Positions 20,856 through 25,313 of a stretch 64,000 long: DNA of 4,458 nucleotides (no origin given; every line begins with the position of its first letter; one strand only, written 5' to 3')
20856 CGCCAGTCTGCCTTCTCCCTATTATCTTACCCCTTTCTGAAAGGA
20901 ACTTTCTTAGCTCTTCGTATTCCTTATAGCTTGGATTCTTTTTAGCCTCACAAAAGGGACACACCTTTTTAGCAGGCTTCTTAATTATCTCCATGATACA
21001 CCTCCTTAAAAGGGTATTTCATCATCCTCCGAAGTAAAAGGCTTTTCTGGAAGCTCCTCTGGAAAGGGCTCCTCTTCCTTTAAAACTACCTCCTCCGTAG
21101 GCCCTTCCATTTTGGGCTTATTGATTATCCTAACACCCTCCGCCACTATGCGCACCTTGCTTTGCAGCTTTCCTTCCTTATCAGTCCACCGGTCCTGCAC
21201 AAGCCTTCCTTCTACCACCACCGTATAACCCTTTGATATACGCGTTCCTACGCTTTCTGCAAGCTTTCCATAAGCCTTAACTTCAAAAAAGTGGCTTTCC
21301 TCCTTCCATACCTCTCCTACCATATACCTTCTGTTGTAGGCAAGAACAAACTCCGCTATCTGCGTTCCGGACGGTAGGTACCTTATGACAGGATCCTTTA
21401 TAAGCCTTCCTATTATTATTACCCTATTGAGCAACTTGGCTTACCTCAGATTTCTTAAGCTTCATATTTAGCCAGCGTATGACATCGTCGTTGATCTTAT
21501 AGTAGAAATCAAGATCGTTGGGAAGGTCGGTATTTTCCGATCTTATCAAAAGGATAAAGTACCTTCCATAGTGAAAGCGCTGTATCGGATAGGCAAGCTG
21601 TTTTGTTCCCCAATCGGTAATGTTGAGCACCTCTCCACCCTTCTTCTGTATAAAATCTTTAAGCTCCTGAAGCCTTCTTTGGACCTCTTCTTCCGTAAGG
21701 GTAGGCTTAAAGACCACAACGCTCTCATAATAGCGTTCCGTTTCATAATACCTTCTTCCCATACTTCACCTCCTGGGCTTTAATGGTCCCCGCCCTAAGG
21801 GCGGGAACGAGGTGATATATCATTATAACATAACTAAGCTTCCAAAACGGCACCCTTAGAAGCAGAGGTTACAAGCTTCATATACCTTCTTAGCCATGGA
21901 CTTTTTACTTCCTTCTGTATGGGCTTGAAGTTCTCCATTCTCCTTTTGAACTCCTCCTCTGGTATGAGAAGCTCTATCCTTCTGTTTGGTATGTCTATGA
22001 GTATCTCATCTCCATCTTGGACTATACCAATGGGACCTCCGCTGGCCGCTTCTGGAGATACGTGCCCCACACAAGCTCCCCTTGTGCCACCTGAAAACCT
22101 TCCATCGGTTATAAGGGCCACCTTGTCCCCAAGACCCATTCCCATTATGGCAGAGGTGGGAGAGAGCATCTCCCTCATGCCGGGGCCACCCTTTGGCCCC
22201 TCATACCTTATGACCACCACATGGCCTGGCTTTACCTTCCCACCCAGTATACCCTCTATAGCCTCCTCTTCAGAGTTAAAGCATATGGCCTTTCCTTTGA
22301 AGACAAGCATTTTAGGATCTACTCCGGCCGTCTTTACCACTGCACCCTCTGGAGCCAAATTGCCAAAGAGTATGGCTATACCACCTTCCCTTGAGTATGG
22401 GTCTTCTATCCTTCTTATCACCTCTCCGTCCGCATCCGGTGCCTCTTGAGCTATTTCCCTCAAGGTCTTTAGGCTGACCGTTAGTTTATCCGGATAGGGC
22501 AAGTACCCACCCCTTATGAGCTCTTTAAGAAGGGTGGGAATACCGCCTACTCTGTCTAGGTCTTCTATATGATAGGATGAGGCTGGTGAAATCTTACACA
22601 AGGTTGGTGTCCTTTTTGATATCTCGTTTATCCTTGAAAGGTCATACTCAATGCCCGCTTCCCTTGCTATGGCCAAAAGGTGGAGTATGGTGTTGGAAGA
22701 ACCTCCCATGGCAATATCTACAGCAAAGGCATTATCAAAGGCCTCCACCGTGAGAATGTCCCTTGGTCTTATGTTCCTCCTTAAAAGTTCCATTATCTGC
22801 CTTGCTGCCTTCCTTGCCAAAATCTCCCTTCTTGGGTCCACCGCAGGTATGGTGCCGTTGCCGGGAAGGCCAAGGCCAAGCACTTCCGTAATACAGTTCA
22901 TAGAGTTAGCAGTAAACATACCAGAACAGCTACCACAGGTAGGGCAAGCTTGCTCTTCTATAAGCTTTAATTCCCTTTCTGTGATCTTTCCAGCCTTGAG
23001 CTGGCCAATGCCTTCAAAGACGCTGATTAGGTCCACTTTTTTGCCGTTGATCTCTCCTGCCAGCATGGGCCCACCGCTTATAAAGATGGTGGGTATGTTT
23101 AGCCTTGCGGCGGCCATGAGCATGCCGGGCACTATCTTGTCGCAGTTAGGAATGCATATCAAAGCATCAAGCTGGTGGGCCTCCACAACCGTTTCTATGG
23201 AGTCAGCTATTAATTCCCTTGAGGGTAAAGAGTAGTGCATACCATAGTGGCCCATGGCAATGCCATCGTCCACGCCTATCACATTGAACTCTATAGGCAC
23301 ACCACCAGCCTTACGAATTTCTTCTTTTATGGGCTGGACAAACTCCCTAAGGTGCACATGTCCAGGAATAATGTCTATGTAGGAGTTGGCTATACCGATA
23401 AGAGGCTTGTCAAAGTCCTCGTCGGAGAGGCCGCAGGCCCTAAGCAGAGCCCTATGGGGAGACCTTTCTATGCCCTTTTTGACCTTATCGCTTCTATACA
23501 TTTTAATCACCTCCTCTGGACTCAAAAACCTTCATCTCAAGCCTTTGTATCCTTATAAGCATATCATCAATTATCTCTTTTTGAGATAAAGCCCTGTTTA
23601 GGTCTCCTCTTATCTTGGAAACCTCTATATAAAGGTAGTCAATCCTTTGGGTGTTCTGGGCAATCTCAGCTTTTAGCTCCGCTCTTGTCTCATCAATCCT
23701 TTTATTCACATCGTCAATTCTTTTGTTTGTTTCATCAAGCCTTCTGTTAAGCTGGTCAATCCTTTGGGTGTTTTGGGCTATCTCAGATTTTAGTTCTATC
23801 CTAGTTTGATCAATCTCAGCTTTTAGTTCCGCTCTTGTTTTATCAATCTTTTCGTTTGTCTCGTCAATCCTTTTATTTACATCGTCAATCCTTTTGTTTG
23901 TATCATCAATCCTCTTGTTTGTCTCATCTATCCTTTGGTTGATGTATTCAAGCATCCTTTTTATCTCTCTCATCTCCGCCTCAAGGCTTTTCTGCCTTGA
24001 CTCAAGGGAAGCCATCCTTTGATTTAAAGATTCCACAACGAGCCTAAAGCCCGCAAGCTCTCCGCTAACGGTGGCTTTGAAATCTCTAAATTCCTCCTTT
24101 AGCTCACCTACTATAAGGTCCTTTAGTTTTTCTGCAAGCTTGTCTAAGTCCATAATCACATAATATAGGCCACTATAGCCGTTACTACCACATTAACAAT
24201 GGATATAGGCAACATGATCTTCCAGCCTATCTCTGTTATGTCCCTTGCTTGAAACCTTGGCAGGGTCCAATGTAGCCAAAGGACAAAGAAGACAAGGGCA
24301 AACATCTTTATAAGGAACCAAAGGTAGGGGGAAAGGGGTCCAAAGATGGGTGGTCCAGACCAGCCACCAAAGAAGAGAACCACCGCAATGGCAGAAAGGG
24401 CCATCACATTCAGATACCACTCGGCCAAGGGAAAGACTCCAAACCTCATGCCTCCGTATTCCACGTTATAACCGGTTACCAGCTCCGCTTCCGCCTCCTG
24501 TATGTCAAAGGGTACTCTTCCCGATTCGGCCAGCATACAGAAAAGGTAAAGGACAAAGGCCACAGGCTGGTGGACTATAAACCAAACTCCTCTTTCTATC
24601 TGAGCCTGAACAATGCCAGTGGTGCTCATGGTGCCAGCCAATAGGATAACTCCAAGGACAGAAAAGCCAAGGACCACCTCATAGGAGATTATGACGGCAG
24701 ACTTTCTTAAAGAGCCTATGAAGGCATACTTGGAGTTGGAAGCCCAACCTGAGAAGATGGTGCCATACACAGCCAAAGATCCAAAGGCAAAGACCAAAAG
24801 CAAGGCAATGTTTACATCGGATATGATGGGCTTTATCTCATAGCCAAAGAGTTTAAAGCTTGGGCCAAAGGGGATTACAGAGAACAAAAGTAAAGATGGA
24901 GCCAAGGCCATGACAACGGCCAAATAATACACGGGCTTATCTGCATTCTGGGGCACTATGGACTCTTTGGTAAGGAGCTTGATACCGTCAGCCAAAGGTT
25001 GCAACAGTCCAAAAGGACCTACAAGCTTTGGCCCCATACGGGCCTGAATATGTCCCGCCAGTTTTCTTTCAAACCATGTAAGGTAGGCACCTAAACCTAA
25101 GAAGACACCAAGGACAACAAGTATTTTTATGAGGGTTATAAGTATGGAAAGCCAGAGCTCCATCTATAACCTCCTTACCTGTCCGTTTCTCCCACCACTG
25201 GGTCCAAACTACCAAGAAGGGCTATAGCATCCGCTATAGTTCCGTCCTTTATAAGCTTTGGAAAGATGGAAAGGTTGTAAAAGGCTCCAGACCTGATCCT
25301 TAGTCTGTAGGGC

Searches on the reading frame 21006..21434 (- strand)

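Call 58: search_protein_families(library=ncbifam, max_evalue=1e-10, proteins=[window:21006-21434:-])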
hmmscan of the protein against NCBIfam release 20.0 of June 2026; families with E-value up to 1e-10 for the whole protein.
window:21006-21434:- (142 aa): 13 families
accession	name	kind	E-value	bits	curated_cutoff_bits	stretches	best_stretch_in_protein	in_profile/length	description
TIGR00621.2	ssb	subfamily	1.3e-32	113.4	53.95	1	1-117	3-121/165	single-stranded DNA-binding protein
NF006297.0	PRK08486.1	equivalog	3.2e-24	86.1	212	1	1-110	1-111/182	single-stranded DNA-binding protein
NF005406.0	PRK06958.1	subfamily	1e-18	68.5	252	1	2-105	4-109/182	single-stranded DNA-binding protein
NF005241.0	PRK06751.1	equivalog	1.1e-16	61.4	313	1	1-109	1-107/173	single-stranded DNA-binding protein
NF006533.0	PRK09010.1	subfamily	1.2e-16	61.2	260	1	2-99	6-105/177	single-stranded DNA-binding protein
NF010292.0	PRK13732.1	subfamily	4.8e-14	52.6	265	1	2-86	6-92/175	single-stranded DNA-binding protein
NF005674.0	PRK07459.1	equivalog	5.2e-14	52.2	161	1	2-97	3-93/121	single-stranded DNA-binding protein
NF005851.0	PRK07772.1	subfamily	6.8e-14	52.5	194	1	5-99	7-104/191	single-stranded DNA-binding protein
NF005579.0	PRK07274.1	equivalog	2.9e-13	49.6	169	1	1-103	1-101/131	single-stranded DNA-binding protein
NF004357.0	PRK05733.1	subfamily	7e-13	49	241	1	2-97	5-101/172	single-stranded DNA-binding protein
NF006445.0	PRK08763.1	subfamily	8.1e-13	48.9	246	1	2-105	5-109/164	single-stranded DNA-binding protein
NF005580.0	PRK07275.1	subfamily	9.5e-12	45.4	254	1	1-105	1-104/162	single-stranded DNA-binding protein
NF005242.0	PRK06752.1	equivalog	2.1e-11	44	189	1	1-106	1-105/112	single-stranded DNA-binding protein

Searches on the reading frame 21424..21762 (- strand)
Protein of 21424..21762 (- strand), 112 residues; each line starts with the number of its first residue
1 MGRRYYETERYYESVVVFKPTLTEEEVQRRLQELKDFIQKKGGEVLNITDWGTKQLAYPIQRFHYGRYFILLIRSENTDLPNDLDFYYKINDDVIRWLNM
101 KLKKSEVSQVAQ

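Call 58: search_protein_families(library=ncbifam, max_evalue=1e-10, proteins=[window:21424-21762:-])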
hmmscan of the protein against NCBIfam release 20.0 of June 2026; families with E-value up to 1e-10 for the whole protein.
window:21424-21762:- (112 aa): 1 family
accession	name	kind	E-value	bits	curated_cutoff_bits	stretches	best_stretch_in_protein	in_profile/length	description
TIGR00166.1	S6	equivalog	1.3e-20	73.5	42.9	1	11-103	3-94/95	30S ribosomal protein S6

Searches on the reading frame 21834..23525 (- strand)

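Call 59: search_protein_families(library=ncbifam, max_evalue=1e-10, proteins=[window:21834-23525:-])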
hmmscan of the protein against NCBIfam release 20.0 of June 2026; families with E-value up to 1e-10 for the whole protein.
window:21834-23525:- (563 aa): 8 families
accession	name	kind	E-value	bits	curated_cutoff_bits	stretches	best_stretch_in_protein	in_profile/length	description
NF002068.0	PRK00911.1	subfamily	2.1e-259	861.7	644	1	9-562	4-556/559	dihydroxy-acid dehydratase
TIGR00110.1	ilvD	equivalog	4.3e-251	834.2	618.15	1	23-562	1-542/543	dihydroxy-acid dehydratase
NF009103.0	PRK12448.1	equivalog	7.8e-215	714.7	710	2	8-358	2-360/616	dihydroxy-acid dehydratase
NF004784.0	PRK06131.1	subfamily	1.4e-140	469.5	539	1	16-562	18-561/576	dihydroxy-acid dehydratase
NF009560.0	PRK13017.1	subfamily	2e-127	425.9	684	1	30-562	34-576/595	dihydroxy-acid dehydratase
NF009559.0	PRK13016.1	equivalog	1.2e-125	420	882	1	20-561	22-561/578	L-arabinonate dehydratase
TIGR01196.1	edd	equivalog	6.8e-83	278.9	708.25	1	40-533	64-568/601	phosphogluconate dehydratase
TIGR03432.1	yjhG_yagF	hypoth_equivalog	1.6e-72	244.5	808.15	1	55-517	82-570/640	YjhG/YagF family D-xylonate dehydratase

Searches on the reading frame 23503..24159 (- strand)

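Call 59: search_protein_families(library=ncbifam, max_evalue=1e-10, proteins=[window:23503-24159:-])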
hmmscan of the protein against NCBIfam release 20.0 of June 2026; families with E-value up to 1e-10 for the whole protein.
window:23503-24159:- (218 aa): 1 family
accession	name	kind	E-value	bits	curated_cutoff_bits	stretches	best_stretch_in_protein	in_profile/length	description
NF045487.1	ASRP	equivalog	2.9e-12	46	300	0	66-210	315-454/593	archaea-specific SMC-related protein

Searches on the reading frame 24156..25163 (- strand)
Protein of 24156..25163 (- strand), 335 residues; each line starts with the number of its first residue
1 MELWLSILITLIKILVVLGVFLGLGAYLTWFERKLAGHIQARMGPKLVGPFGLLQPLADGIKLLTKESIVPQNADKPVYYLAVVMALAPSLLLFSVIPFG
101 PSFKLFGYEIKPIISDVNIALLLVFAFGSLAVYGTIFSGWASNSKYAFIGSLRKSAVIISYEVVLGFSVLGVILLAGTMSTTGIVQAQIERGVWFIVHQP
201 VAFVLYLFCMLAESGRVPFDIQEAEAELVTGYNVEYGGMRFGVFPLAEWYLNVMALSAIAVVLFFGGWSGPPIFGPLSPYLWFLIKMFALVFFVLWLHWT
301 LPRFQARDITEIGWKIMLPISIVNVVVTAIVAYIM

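Call 59: search_protein_families(library=ncbifam, max_evalue=1e-10, proteins=[window:24156-25163:-])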
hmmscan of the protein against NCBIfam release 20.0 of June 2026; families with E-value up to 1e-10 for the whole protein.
window:24156-25163:- (335 aa): 7 families
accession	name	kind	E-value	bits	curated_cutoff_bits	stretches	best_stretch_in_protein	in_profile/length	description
NF004743.0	PRK06076.1-4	equivalog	8e-100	334.7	494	1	8-332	14-342/433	NADH-quinone oxidoreductase subunit NuoH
NF004741.0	PRK06076.1-2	equivalog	4.2e-98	328.6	305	1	5-334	17-335/337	NADH-quinone oxidoreductase subunit NuoH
NF004745.0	PRK06076.1-6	equivalog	2.6e-89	299.8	450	1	5-332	10-333/341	NADH-quinone oxidoreductase subunit NuoH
NF004740.0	PRK06076.1-1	equivalog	1.3e-85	287.8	399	1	5-332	9-320/325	NADH-quinone oxidoreductase subunit NuoH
NF040610.1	F420_dehyd_FpoH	exception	7.2e-83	278.7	475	1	6-332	9-336/339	F420H2 dehydrogenase subunit FpoH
NF004742.0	PRK06076.1-3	equivalog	1.7e-79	267.6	531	1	6-331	20-347/356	NADH-quinone oxidoreductase subunit NuoH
NF004744.0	PRK06076.1-5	equivalog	3.1e-75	253.6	542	1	3-270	28-282/372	NADH-quinone oxidoreductase subunit NuoH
